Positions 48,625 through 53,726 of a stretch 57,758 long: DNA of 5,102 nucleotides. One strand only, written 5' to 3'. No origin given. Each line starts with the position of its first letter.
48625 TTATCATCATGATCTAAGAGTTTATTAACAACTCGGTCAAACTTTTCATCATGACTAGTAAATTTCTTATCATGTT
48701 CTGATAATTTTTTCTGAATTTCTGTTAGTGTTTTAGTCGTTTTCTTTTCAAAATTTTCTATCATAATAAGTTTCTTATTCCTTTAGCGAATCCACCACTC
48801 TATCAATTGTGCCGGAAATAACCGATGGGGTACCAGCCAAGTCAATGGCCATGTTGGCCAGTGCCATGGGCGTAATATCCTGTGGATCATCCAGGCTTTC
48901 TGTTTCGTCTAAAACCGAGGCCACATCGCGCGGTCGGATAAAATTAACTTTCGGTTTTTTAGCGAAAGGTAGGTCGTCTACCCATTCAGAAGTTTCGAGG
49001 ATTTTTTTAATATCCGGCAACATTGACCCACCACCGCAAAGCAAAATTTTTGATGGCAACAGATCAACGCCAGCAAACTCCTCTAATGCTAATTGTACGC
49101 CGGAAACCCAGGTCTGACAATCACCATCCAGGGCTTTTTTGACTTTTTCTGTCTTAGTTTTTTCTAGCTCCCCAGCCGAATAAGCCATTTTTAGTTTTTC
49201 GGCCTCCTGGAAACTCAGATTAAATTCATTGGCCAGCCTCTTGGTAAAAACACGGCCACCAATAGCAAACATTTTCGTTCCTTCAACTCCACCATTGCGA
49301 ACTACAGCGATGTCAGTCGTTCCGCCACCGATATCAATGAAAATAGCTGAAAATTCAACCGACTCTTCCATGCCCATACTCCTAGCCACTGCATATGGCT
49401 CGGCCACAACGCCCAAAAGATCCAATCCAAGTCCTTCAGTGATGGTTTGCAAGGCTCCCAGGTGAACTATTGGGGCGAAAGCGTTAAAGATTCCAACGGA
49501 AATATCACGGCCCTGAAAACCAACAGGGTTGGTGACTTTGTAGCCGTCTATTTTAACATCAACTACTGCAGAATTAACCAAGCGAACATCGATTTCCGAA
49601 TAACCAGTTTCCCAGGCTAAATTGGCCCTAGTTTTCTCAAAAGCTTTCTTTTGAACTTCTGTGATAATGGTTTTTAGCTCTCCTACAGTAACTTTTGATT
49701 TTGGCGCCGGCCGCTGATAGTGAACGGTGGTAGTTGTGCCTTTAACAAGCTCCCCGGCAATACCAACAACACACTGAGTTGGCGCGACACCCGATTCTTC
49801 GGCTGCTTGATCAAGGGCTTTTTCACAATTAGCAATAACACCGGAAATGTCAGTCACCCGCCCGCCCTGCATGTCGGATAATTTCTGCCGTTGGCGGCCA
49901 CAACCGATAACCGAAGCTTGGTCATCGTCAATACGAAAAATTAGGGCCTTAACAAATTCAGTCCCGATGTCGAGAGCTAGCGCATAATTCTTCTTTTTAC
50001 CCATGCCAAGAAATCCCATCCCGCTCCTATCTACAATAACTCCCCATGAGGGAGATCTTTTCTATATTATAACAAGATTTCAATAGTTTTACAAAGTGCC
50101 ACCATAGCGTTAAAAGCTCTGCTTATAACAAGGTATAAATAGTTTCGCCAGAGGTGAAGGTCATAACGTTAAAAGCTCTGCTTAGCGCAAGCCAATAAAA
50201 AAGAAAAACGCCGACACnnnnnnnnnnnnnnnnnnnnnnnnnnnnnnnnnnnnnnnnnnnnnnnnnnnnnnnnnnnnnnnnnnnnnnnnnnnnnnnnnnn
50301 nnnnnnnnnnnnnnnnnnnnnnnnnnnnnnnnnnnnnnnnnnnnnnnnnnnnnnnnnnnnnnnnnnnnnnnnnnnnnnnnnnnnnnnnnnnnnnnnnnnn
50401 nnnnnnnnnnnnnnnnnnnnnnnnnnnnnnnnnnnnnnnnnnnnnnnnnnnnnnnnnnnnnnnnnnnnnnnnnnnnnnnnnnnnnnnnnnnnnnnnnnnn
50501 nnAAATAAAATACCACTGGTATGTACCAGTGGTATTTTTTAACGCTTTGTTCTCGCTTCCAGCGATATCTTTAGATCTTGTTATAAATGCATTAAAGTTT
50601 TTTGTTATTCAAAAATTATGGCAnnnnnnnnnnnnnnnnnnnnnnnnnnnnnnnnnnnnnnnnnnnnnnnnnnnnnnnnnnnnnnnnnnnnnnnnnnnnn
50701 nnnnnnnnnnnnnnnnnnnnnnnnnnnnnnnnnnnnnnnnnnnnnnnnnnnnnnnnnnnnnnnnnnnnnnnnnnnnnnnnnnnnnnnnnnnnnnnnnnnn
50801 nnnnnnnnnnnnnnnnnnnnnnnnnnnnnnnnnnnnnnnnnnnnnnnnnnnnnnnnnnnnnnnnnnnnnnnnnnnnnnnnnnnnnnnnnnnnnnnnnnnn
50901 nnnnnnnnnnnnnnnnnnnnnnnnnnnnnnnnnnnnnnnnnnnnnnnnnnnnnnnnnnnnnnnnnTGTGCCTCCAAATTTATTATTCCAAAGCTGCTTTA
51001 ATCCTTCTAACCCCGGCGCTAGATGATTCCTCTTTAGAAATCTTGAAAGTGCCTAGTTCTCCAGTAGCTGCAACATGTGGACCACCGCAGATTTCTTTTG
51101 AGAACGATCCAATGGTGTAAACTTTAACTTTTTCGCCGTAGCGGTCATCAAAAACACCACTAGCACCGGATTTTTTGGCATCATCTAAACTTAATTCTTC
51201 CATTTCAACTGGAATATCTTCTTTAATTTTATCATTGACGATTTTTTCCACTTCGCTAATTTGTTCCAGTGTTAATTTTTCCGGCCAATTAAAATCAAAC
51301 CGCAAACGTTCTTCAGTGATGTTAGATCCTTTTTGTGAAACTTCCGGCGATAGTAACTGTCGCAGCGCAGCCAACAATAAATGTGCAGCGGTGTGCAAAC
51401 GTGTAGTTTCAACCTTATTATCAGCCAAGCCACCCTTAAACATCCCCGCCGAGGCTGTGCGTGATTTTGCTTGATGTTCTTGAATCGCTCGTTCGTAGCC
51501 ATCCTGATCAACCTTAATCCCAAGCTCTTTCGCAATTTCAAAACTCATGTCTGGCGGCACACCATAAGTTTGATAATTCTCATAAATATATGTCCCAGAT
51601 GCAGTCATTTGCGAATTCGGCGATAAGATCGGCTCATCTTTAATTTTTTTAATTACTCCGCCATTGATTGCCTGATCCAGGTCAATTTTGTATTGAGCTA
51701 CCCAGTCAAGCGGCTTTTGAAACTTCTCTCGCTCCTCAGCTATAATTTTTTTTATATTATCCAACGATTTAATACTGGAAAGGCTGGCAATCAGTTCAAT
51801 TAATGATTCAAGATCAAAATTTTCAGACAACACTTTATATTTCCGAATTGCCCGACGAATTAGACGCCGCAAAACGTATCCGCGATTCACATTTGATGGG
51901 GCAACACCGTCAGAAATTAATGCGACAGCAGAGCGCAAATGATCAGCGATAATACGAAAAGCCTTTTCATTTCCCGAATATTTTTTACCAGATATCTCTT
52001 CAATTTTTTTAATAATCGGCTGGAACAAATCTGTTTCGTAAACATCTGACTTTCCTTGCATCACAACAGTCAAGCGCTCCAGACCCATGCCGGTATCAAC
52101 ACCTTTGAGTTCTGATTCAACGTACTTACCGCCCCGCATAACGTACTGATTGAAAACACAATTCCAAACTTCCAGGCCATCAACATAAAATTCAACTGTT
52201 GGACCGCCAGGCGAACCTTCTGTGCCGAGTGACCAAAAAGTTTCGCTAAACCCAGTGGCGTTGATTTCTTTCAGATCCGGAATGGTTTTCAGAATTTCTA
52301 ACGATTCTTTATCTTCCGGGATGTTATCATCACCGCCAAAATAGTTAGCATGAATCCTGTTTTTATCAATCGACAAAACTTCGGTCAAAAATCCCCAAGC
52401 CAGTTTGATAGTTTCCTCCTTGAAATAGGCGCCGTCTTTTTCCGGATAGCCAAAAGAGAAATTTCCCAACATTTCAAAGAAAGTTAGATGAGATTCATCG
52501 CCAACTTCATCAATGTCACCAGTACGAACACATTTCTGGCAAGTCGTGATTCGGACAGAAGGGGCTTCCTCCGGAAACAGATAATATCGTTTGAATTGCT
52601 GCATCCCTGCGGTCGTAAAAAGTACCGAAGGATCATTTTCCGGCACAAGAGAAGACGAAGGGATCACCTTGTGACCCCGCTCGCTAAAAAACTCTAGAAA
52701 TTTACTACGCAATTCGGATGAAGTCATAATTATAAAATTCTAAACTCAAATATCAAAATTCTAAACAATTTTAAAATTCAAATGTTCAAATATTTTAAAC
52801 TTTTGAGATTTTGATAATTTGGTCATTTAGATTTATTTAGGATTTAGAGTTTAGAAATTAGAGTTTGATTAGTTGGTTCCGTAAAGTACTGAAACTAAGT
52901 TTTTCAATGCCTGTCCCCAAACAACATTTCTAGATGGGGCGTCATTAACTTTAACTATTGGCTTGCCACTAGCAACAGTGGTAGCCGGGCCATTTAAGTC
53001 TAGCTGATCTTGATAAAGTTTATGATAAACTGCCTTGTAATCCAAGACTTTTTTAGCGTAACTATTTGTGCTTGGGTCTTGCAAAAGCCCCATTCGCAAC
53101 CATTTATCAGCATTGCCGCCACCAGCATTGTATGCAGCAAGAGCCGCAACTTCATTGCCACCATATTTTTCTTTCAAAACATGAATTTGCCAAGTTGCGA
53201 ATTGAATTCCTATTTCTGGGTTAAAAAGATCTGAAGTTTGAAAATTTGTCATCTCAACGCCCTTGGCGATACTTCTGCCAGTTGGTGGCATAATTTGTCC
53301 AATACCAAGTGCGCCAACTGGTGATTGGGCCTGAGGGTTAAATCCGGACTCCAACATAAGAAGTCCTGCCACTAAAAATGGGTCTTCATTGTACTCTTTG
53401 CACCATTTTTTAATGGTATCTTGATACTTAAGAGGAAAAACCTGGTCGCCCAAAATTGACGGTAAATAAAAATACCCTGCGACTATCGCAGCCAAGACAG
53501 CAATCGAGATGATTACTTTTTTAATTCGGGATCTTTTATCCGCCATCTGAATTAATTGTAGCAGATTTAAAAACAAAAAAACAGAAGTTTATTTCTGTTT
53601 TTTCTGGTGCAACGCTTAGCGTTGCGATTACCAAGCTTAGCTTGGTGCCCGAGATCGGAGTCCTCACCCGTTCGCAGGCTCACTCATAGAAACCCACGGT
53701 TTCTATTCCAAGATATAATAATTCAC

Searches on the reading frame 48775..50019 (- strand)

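Call 40: search_protein_families(library=pfam, proteins=[window:48775-50019:-], max_evalue=0.0001)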
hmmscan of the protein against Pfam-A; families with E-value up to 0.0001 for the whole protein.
window:48775-50019:- (414 aa): 5 families
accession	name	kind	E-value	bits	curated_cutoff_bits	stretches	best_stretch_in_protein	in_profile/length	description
PF14450.12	FtsA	-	1.1e-16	61.8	31.8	1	227-352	2-103/127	Cell division protein FtsA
PF06723.19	MreB_Mbl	-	5.5e-11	42.3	27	1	188-267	110-193/327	MreB/Mbl protein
PF00012.26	HSP70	-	2.1e-08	33.3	20.6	1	198-303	160-273/599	Hsp70 protein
PF11104.14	PilM_2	-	3.3e-08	33.3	27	1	224-343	181-296/340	Type IV pilus assembly protein PilM;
PF06277.17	EutA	-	2.4e-06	27.1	27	1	204-259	126-179/475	Ethanolamine utilisation protein EutA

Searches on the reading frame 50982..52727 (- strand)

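Call 40: search_protein_families(library=pfam, proteins=[window:50982-52727:-], max_evalue=0.0001)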
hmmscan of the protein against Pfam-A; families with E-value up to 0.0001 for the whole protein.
window:50982-52727:- (581 aa): 2 families
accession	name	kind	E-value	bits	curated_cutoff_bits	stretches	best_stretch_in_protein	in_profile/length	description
PF01411.24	tRNA-synt_2c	-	2.9e-104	350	30.3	1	5-430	1-436/552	tRNA synthetases class II (A)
PF07973.19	tRNA_SAD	-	2.3e-16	59.9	24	1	534-576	1-43/44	Threonyl and Alanyl tRNA synthetase second additional domain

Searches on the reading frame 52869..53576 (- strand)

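Call 40: search_protein_families(library=pfam, proteins=[window:52869-53576:-], max_evalue=0.0001)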
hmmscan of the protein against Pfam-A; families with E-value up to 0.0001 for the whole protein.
window:52869-53576:- (235 aa): 1 family
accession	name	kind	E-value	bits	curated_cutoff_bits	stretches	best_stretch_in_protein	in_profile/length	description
PF01464.25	SLT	-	5.8e-26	90.8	21.3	1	54-161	2-106/117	Transglycosylase SLT domain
